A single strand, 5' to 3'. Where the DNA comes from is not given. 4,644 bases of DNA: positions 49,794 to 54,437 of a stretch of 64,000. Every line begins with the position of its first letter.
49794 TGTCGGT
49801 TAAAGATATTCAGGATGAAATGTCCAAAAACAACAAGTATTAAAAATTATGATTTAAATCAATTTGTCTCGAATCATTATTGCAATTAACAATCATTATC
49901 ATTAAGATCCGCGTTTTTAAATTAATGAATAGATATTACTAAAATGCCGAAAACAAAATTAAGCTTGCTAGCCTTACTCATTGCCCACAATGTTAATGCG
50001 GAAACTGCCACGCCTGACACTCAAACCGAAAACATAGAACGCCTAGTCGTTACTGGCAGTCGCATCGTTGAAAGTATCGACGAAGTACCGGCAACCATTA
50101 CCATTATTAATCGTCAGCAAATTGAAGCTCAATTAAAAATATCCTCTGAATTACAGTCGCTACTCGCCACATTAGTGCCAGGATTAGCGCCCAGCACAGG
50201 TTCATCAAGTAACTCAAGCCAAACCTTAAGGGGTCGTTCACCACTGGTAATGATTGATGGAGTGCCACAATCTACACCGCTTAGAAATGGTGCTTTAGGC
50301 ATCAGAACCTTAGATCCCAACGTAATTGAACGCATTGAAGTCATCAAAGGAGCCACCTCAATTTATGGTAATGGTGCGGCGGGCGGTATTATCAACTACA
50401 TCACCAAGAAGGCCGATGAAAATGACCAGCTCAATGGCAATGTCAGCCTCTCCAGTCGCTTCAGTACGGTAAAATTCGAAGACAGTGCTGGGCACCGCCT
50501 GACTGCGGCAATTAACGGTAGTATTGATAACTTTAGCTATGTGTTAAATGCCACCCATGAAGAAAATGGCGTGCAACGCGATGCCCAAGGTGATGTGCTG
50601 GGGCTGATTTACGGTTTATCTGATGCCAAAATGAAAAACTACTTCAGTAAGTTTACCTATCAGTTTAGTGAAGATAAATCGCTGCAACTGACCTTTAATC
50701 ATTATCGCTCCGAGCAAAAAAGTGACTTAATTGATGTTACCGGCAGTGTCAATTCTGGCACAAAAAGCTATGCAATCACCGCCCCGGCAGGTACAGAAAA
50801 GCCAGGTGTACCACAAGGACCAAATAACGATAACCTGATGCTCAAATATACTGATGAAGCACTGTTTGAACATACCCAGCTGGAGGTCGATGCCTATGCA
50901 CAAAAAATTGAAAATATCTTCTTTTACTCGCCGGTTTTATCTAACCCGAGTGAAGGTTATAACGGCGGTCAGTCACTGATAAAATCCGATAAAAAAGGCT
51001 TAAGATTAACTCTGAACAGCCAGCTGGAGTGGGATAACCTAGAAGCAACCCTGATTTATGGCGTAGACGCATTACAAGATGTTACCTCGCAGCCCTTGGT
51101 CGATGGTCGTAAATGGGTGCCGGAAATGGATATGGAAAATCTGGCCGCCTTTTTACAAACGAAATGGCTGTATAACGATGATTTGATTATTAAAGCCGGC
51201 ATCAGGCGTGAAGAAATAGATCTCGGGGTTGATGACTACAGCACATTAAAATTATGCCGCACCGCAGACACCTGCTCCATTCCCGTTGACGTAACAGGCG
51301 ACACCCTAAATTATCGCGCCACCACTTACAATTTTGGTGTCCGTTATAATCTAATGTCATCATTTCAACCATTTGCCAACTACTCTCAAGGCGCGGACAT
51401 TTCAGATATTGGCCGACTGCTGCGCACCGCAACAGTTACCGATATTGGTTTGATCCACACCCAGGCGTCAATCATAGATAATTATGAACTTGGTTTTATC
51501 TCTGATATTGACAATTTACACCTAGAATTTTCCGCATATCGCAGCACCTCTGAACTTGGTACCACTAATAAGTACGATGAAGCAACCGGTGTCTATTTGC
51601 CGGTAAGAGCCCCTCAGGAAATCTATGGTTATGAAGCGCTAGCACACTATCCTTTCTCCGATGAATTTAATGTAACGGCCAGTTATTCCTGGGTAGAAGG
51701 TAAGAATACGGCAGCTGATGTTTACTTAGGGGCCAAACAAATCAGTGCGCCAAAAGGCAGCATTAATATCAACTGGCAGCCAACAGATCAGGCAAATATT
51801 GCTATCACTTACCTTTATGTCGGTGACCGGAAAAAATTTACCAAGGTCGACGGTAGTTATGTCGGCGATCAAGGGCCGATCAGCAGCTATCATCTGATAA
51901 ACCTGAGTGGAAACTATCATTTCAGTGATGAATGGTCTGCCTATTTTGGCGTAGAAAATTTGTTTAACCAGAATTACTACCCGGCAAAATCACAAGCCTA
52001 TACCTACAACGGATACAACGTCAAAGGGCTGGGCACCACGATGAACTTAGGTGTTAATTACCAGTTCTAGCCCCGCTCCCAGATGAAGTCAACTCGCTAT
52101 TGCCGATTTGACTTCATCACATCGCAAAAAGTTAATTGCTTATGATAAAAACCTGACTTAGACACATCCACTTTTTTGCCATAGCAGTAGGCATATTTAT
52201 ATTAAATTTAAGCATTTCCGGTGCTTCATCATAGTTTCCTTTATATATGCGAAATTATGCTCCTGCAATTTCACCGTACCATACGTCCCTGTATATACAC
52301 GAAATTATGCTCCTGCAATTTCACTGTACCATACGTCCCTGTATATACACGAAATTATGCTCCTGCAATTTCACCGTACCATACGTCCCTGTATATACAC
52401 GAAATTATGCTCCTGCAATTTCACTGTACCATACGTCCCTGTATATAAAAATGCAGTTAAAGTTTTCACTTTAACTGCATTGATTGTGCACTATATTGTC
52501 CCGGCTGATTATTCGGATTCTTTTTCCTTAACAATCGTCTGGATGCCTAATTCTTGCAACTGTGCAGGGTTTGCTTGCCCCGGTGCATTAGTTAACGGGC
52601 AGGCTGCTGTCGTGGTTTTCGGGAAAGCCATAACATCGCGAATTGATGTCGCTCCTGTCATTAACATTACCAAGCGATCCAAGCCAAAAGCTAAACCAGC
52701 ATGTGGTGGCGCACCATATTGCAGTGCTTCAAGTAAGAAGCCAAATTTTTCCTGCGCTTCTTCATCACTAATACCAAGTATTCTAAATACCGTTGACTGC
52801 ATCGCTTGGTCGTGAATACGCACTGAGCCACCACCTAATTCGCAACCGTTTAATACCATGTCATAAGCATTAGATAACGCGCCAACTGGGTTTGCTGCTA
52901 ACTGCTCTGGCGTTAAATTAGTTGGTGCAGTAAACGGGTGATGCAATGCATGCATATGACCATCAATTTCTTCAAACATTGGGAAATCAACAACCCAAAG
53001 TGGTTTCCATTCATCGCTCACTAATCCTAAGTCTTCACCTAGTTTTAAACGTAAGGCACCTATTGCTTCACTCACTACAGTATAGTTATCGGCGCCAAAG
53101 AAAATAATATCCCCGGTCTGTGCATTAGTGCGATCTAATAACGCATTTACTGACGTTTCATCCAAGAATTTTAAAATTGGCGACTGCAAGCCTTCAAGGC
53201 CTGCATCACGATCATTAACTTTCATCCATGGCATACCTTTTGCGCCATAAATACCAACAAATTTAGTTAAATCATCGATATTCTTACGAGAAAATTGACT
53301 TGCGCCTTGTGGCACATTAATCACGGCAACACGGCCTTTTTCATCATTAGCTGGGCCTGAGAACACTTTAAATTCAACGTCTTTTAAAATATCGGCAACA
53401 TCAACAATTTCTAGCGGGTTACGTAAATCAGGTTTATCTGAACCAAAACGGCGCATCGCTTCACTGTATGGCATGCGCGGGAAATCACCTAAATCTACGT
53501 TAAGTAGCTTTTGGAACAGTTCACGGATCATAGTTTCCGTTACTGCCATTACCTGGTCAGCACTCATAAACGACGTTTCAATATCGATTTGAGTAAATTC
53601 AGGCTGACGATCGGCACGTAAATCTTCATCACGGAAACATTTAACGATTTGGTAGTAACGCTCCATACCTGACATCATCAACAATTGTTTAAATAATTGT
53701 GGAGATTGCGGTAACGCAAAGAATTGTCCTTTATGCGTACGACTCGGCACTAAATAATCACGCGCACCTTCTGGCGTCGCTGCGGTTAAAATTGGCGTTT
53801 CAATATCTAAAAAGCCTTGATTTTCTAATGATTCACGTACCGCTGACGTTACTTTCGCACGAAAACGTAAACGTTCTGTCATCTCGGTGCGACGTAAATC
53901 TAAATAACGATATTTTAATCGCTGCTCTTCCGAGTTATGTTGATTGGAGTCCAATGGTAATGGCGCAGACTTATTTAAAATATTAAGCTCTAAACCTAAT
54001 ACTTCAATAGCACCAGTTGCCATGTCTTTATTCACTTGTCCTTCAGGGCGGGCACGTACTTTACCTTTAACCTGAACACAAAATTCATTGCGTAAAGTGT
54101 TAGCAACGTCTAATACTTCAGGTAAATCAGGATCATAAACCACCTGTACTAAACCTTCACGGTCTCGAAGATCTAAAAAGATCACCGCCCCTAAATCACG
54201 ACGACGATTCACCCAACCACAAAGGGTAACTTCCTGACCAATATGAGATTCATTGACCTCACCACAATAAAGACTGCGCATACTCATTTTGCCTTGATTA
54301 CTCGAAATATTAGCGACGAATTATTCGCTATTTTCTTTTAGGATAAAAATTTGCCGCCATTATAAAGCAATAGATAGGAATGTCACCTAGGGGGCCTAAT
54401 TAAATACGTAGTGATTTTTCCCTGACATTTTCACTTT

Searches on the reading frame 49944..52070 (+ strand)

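Call 96: search_protein_families(library=pfam, proteins=[window:49944-52070:+], max_evalue=0.00001)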
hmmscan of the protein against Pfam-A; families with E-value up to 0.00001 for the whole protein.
window:49944-52070:+ (708 aa): 2 families
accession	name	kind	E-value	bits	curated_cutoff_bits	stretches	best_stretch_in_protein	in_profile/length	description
PF00593.30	TonB_dep_Rec_b-barrel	-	9.1e-27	95.4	27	1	230-673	60-436/436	TonB dependent receptor-like, beta-barrel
PF07715.20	Plug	-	9.7e-21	74.7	23.9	1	46-149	3-107/107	TonB-dependent Receptor Plug Domain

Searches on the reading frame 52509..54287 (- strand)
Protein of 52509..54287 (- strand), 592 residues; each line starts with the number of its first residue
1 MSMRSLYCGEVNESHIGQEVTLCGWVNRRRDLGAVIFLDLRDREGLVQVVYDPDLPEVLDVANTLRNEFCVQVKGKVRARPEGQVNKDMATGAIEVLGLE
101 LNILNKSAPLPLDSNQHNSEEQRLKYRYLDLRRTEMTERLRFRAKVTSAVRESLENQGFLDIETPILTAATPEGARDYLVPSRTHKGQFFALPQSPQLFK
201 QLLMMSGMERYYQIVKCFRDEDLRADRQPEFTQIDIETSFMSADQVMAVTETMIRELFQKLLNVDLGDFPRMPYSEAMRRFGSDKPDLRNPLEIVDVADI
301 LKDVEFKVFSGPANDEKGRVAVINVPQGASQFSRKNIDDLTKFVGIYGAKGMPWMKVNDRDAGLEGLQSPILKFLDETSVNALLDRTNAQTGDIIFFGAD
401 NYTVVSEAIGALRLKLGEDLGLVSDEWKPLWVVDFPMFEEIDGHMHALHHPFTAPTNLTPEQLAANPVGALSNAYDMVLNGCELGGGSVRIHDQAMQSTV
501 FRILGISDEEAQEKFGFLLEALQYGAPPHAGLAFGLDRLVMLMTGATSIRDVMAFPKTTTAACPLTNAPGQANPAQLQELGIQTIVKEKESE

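Call 96: search_protein_families(library=pfam, proteins=[window:52509-54287:-], max_evalue=0.00001)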
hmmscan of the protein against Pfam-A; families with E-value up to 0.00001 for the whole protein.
window:52509-54287:- (592 aa): 3 families
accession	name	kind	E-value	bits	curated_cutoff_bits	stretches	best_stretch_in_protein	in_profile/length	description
PF00152.25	tRNA-synt_2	-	4.3e-123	410.7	25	1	119-558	1-307/308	tRNA synthetases class II (D, K and N)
PF02938.19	GAD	-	3.2e-28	98.2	23.4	1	309-408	1-94/95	GAD domain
PF01336.31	tRNA_anti-codon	-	1.8e-16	60.3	27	1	20-84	1-64/75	OB-fold nucleic acid binding domain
